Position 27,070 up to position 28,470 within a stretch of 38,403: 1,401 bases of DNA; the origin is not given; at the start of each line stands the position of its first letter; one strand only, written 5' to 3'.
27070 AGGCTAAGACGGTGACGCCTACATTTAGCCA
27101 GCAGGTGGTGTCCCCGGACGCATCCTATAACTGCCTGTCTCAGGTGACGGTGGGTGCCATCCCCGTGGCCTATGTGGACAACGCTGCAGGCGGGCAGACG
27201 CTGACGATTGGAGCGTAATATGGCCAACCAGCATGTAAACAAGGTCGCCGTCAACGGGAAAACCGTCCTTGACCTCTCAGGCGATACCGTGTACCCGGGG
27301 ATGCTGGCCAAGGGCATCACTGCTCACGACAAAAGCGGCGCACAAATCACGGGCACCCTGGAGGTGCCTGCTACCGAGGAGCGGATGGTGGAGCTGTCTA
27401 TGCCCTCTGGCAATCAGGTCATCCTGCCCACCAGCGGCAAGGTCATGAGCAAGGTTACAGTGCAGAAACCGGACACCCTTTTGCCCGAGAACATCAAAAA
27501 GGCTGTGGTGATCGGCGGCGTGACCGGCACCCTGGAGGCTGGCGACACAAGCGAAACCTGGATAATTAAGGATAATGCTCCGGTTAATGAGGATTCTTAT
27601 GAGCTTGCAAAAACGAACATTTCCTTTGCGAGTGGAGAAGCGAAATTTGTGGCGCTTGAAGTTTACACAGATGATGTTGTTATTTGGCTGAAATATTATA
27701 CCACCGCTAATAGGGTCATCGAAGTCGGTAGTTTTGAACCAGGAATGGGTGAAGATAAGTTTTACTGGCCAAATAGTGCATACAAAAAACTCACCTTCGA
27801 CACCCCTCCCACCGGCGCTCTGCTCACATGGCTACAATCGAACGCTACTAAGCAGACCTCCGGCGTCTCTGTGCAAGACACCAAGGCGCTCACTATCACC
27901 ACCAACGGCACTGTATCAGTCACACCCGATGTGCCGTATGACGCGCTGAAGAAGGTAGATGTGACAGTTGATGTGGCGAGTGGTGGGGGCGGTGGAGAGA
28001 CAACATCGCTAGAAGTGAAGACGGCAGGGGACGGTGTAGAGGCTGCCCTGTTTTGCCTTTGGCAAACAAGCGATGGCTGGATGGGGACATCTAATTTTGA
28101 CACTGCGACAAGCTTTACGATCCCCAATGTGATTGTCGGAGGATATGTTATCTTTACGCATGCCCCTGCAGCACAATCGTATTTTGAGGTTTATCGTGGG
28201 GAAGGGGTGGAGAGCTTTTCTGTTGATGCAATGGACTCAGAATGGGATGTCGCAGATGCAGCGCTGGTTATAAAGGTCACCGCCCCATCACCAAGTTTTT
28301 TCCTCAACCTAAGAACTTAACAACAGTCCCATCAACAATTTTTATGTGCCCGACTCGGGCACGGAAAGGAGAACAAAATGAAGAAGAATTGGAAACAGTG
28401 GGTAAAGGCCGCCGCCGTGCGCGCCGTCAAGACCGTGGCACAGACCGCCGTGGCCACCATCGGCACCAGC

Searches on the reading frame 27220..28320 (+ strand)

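Call 19: search_protein_families(library=phrogs, proteins=[window:27220-28320:+], max_evalue=0.001)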
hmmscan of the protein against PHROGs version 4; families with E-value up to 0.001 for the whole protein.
window:27220-28320:+ (366 aa): 1 family
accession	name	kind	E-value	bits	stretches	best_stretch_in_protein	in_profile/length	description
phrog_38337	-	unknown function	2e-05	24.4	1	32-162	404-537/622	-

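Call 20: search_protein_families(library=pfam, proteins=[window:27220-28320:+], max_evalue=0.001)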
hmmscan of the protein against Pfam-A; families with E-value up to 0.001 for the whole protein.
window:27220-28320:+ (366 aa): 0 families
